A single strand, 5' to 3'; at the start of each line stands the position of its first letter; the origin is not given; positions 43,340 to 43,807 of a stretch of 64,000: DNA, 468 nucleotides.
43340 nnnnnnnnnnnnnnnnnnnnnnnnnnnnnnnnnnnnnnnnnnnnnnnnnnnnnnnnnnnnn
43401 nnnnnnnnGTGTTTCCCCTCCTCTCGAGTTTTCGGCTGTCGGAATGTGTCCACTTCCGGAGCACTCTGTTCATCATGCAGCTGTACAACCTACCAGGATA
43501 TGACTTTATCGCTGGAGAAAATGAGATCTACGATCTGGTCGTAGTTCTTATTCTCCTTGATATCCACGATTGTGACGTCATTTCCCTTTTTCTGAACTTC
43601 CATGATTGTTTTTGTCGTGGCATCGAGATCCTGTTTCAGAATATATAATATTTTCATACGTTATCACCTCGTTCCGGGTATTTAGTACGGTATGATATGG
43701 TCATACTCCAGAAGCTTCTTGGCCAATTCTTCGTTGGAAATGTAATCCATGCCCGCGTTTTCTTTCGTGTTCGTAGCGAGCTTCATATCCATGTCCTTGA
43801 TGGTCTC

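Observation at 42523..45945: Two divergent, paralogous compact DsrE/F/H-like sulfur-relay operons, one led by TusA and one ending in a secreted rhodanese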

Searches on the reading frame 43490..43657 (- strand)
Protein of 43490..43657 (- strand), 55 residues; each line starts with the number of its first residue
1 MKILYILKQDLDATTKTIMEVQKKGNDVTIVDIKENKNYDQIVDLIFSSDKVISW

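Call 3: search_protein_families(library=pfam, max_evalue=1, proteins=[window:43490-43657:-])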
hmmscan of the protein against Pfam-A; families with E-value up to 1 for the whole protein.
window:43490-43657:- (55 aa): 2 families
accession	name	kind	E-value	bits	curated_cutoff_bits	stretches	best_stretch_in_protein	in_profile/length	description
PF22986.3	Fn3_ELFN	-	0.0085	16.4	27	1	4-43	27-66/85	ELFN1/ELFN2, fibronectin type-III domain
PF17800.7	NPL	-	0.065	14.4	23.4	1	11-52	32-76/94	Nucleoplasmin-like domain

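Call 4: search_protein_families(library=ncbifam, max_evalue=1, proteins=[window:43490-43657:-])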
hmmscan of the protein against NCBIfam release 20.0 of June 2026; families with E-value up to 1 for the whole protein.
window:43490-43657:- (55 aa): 2 families
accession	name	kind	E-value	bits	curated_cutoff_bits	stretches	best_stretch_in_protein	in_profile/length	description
TIGR03011.1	sulf_tusB_dsrH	equivalog_domain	0.005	17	49.2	1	4-55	54-95/95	sulfurtransferase complex subunit TusB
NF006218.0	PRK08343.1-4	subfamily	0.024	13.5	383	1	3-48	59-104/392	preprotein translocase subunit SecD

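Call 29: search_solved_structures(query=A2, max_evalue=10, show_alignments=3)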
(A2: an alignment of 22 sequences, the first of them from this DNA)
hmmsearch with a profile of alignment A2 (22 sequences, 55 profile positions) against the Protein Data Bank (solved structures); distinct sequences matched with E-value up to 10: 11.
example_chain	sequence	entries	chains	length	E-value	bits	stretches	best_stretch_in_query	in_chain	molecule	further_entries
5but_A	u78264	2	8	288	0.04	17.5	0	20-37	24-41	Ktr system potassium uptake protein A,Ktr system potassium uptake protein A | Ktr system potassium uptake protein A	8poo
6mu0_A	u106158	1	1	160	0.13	15.8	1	5-34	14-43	Probable ribose-5-phosphate isomerase B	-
2rbg_A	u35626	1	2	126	0.14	15.8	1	16-47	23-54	Putative uncharacterized protein ST0493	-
9om3_B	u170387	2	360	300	0.46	14.1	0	18-31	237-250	C3-A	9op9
5eke_A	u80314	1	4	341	0.82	13.3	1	10-36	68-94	Uncharacterized glycosyltransferase sll0501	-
5ekp_C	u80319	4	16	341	0.83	13.3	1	10-36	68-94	Uncharacterized glycosyltransferase sll0501 | Glycosyltransferase sll0501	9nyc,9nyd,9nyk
9nye_A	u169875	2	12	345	0.91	13.2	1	10-36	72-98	Glycosyltransferase sll0501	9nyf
1sny_A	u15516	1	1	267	1.8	12.2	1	15-48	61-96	sniffer CG10964-PA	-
3lhf_A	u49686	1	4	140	2.6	11.7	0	17-48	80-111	Serine Recombinase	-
6mrs_A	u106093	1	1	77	2.7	11.7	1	13-31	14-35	Peak6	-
2lr0_A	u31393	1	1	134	4.3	11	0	1-50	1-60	P-loop ntpase fold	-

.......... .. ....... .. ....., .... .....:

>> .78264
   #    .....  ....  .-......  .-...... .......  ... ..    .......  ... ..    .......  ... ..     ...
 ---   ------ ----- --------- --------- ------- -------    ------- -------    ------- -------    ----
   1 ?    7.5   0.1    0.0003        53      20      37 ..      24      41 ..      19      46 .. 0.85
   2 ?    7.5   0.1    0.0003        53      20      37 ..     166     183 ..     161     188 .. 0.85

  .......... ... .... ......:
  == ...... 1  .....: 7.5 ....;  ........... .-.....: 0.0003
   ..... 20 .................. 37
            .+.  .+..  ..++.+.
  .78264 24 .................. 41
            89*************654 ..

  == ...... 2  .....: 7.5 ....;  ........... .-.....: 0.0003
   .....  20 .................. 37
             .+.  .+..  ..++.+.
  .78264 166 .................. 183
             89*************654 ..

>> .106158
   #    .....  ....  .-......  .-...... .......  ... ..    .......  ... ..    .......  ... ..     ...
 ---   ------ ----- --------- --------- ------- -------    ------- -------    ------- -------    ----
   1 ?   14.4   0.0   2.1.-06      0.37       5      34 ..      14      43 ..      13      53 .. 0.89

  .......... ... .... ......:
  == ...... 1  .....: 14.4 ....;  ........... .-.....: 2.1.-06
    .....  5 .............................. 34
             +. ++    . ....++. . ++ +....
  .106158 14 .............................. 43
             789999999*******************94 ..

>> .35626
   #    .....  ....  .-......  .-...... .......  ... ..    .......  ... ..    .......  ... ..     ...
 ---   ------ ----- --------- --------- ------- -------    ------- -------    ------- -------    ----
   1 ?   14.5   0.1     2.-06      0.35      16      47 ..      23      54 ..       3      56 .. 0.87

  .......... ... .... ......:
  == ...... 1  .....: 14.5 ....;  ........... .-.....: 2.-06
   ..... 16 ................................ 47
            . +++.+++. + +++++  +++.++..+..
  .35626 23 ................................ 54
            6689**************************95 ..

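Call 31: find_homologous_proteins(query=window:43490-43657:-, max_evalue=0.001)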
Query window:43490-43657:- (55 aa): 156 proteins with E <= 0.001 among 156 candidates; the best 120 are listed.
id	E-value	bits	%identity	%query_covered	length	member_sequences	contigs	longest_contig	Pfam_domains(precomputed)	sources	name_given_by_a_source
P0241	7.1e-26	105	98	100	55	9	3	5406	-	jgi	jgi:hypothetical protein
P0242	3.8e-25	103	96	100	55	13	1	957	-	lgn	-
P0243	4.3e-25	103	95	100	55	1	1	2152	-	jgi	jgi:hypothetical protein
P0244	2.7e-23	97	89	100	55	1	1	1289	-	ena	-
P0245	1.8e-22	95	87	100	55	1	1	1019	-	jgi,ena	-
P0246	2.8e-22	94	87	100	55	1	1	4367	-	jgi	jgi:hypothetical protein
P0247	3.0e-22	94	82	100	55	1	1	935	-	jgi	jgi:hypothetical protein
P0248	3.4e-22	94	85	100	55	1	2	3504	-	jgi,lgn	jgi:hypothetical protein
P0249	6.6e-22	93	87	100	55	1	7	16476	-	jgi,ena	jgi:hypothetical protein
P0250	8.8e-22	92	85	100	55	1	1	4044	-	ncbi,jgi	jgi:hypothetical protein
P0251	9.2e-22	92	87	100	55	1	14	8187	-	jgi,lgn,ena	jgi:hypothetical protein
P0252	9.6e-22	92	78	100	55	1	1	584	-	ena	-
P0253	1.0e-21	92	85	100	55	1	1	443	-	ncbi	-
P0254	1.2e-21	92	84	100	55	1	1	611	-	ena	-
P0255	1.3e-21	92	85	100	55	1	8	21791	-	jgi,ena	jgi:hypothetical protein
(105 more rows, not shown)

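Call 43: predict_structure(alignment_id=A5)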
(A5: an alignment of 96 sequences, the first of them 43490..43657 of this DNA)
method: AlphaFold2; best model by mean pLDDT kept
length: 55 residues; sequences in the alignment: 96
mean_pLDDT: 75.1   pTM: 0.44
mean pLDDT of the five models: 75.1, 68.9, 66.2, 65.9, 59.5
residues with pLDDT >= 90: 0; 70-90: 46; 50-70: 9; < 50: 0
segments of 3 or more residues with pLDDT < 50: none
pLDDT, mean of each block of 10 residues (from residue 1): 71 82 77 73 76 68
secondary structure, 60 per line:
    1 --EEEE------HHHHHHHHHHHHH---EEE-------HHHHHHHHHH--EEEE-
elements in order: E3-6 H13-25 E29-31 H39-48 E51-54

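Call 47: fold_search(model_id=the predicted structure, library=pdb)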
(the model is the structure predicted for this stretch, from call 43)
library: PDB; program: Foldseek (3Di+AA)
matches with E <= 10: 29; with E <= 0.001: 0
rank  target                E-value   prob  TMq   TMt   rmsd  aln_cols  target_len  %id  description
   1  7nxu                  4.3e+00  0.09  0.41  0.09   4.3        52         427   17  Crystal structure of the tick-borne encephalitis virus NS3 helicase in complex with ADP-Pi (released 2022-02-23)
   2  5lqw_C                4.9e+00  0.14  0.56  0.03   3.8        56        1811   12  yeast activated spliceosome (released 2016-10-05)
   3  7jno                  5.2e+00  0.08  0.43  0.09   3.8        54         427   15  X-ray crystallographic structure of the NS3 helicase domain from Tick-borne encephalitis virus (released 2020-08-19)
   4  8c93_E                5.6e+00  0.08  0.44  0.18   5.4        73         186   15  Cryo-EM captures early ribosome assembly in action (released 2023-04-05)
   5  6v39_E                6.0e+00  0.07  0.41  0.16   7.5        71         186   15  Cryo-EM structure of the Acinetobacter baumannii Ribosome: 70S with P-site tRNA (released 2020-02-05)
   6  8c91_E                6.0e+00  0.04  0.34  0.15   6.8        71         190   18  Cryo-EM captures early ribosome assembly in action (released 2023-04-05)
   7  1ki9_A                6.0e+00  0.03  0.29  0.12   7.4        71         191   14  Adenylate kinase from Methanococcus thermolithotrophicus (released 2003-06-03)
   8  8ceu_e                6.4e+00  0.06  0.42  0.17   5.9        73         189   19  Retapamulin and Capreomycin bound to the 50S subunit (released 2023-07-26)
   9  9h3q_E                6.4e+00  0.06  0.40  0.17   5.9        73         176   18  50S subunit precursor C-CP_YjgA_(L22)-~H61 (released 2025-01-22)
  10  5hkk_K                6.4e+00  0.03  0.26  0.06   8.4        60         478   13  Caldalaklibacillus thermarum F1-ATPase (wild type) (released 2016-09-21)
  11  8c8y_E                6.9e+00  0.07  0.43  0.17   7.1        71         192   15  Cryo-EM captures early ribosome assembly in action (released 2023-04-05)
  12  8cam_e                6.9e+00  0.06  0.40  0.15   7.6        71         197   18  Evernimicin bound to the 50S subunit (released 2023-07-26)
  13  7oj4                  6.9e+00  0.06  0.42  0.09   3.9        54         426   17  Crystal structure of apo NS3 helicase from tick-borne encephalitis virus (released 2022-03-23)
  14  9ha4_E                6.9e+00  0.05  0.37  0.17   7.1        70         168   16  Pooled 50S subunit C-CP_(L22)- precursor states supplemented with Api137 (released 2025-01-29)
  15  8c98_E                6.9e+00  0.05  0.39  0.15   6.7        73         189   19  Cryo-EM captures early ribosome assembly in action (released 2023-04-05)
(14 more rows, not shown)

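Call 48: search_protein_families(library=ncbifam, alignment_id=A2, max_evalue=1)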
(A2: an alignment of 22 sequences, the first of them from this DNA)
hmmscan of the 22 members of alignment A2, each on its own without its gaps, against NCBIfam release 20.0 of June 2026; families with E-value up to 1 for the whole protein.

A. member 1, seq(55 aa): 2 families
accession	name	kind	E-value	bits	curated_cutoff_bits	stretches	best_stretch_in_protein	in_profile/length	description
TIGR03011.1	sulf_tusB_dsrH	equivalog_domain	0.005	17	49.2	1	4-55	54-95/95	sulfurtransferase complex subunit TusB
NF006218.0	PRK08343.1-4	subfamily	0.024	13.5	383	1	3-48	59-104/392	preprotein translocase subunit SecD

B. families by the number of members that match (of 22 scanned): 12 families
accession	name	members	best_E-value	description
TIGR03011.1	sulf_tusB_dsrH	14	0.00024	sulfurtransferase complex subunit TusB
NF009885.0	PRK13344.1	2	0.00061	transcriptional regulator Spx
NF002459.0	PRK01655.1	2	0.024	transcriptional regulator Spx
NF046086.1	BFO_1060_trans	1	0.014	BFO_1060 family glycosyltransferase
NF006218.0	PRK08343.1-4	1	0.024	preprotein translocase subunit SecD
NF005156.0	PRK06635.1-5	1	0.027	aspartate kinase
TIGR03385.1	CoA_CoA_reduc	1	0.043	CoA-disulfide reductase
NF041919.1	SAMP2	1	0.05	ubiquitin-like small modifier protein SAMP2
NF001579.0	PRK00392.6-2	1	0.068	DNA-directed RNA polymerase subunit omega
TIGR02072.1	BioC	1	0.081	malonyl-ACP O-methyltransferase BioC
NF000166.1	ABCF_CarA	1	0.093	ABC-F type ribosomal protection protein Car(A)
NF005153.0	PRK06635.1-1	1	0.13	aspartate kinase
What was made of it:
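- The H family gives repeated sub-threshold TusB/DsrH hits, 14 of 22 members, best E 2.4e-4 (call 48). The TusB/DsrH signal is the only recurrent one for H (call 48).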

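Call 49: search_protein_families(library=pfam, alignment_id=A2, max_evalue=1)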
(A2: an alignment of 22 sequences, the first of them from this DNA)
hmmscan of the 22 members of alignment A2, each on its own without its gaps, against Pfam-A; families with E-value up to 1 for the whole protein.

A. member 1, seq(55 aa): 2 families
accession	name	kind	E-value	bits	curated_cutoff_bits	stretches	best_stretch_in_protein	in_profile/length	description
PF22986.3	Fn3_ELFN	-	0.0085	16.4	27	1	4-43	27-66/85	ELFN1/ELFN2, fibronectin type-III domain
PF17800.7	NPL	-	0.065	14.4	23.4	1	11-52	32-76/94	Nucleoplasmin-like domain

B. families by the number of members that match (of 22 scanned): 17 families
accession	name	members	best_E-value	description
PF22986.3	Fn3_ELFN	5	0.0047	ELFN1/ELFN2, fibronectin type-III domain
PF17800.7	NPL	3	0.044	Nucleoplasmin-like domain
PF24158.1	DUF7409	2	0.012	Domain of unknown function (DUF7409)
PF16897.10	MMR_HSR1_Xtn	2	0.035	C-terminal region of MMR_HSR1 domain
PF18030.7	Rimk_N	2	0.085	RimK PreATP-grasp domain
PF07837.17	FTCD_N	1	0.021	Formiminotransferase domain, N-terminal subdomain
PF21965.2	SAMP2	1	0.039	Small archaeal modifier protein 2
PF04201.20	TPD52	1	0.047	Tumour protein D52 family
PF04077.17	DsrH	1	0.051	DsrH like protein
PF21128.4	MCM4_WHD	1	0.056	MCM4, winged helix domain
PF16140.10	DUF4848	1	0.06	Domain of unknown function (DUF4848)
PF07005.16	SBD_N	1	0.068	Sugar-binding N-terminal domain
PF10686.14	YAcAr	1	0.1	YspA, cpYpsA-related SLOG family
PF10407.14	Cytokin_check_N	1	0.11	Cdc14 phosphatase binding protein N-terminus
PF11037.13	Musclin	1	0.11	Insulin-resistance promoting peptide in skeletal muscle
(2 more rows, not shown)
